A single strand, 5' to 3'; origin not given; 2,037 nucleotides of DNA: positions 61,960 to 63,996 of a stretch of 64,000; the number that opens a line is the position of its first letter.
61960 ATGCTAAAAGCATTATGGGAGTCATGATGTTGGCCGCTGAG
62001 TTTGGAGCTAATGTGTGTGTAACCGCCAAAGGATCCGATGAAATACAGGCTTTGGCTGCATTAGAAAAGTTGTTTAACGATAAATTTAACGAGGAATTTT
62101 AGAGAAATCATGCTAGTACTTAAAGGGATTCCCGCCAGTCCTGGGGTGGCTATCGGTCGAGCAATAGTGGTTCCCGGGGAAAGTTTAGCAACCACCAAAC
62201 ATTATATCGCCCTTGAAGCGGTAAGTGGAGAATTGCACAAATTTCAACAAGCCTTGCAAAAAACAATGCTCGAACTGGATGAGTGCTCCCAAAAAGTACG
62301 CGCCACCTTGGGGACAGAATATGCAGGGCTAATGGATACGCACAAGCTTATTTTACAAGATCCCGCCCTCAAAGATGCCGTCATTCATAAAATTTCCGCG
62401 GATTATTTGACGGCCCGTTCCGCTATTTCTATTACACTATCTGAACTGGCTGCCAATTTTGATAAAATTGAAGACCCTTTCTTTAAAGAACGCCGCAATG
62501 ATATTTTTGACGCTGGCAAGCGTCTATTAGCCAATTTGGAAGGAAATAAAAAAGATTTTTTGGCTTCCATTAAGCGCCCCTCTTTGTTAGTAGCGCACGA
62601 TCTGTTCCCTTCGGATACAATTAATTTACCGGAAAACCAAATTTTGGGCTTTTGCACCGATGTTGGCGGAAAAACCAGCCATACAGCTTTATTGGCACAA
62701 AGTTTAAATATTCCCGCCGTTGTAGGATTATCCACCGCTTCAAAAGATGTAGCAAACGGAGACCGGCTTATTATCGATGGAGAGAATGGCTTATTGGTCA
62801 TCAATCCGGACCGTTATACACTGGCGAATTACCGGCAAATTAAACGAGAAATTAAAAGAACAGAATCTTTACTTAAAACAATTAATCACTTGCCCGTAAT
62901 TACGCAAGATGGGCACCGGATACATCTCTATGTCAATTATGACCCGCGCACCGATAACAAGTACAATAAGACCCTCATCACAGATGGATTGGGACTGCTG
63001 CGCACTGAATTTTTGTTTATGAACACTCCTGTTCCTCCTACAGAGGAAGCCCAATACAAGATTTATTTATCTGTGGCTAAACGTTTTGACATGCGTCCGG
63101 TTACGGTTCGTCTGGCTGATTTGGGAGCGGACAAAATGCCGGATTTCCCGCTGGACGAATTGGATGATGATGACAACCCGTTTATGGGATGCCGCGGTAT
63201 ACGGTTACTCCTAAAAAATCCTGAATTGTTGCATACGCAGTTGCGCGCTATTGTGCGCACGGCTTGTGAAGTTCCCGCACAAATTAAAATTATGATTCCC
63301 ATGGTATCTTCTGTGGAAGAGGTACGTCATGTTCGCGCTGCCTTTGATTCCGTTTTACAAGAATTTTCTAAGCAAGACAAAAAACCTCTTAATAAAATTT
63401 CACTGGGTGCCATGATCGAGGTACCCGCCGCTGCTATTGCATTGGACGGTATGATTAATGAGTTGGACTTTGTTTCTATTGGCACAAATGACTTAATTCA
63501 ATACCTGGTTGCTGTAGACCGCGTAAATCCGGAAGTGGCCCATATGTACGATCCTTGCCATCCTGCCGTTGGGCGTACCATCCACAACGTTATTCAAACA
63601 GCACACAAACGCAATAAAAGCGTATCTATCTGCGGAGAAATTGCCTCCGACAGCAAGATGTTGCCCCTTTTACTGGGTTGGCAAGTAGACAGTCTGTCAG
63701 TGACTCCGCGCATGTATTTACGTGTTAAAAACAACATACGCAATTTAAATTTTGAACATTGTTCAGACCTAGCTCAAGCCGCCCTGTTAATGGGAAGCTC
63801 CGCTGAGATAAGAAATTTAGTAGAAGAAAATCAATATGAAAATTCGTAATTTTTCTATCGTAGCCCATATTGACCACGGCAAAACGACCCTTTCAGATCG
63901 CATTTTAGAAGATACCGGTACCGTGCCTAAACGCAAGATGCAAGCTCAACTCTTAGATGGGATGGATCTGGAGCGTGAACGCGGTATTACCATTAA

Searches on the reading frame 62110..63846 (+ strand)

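Call 55: search_protein_families(library=pfam, proteins=[window:62110-63846:+], max_evalue=0.00001)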
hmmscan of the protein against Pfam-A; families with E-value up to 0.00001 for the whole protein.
window:62110-63846:+ (579 aa): 3 families
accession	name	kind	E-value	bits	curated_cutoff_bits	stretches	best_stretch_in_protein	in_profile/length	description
PF02896.24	PEP-utilizers_C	-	6e-91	305.1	22.8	1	256-547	5-292/293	PEP-utilising enzyme, PEP-binding domain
PF05524.18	PEP-utilisers_N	-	4.9e-25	88.5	24.4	1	5-128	1-121/121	PEP-utilising enzyme, N-terminal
PF00391.29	PEP-utilizers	-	3.3e-21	75.1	23.1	1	155-227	2-72/72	PEP-utilising enzyme, mobile domain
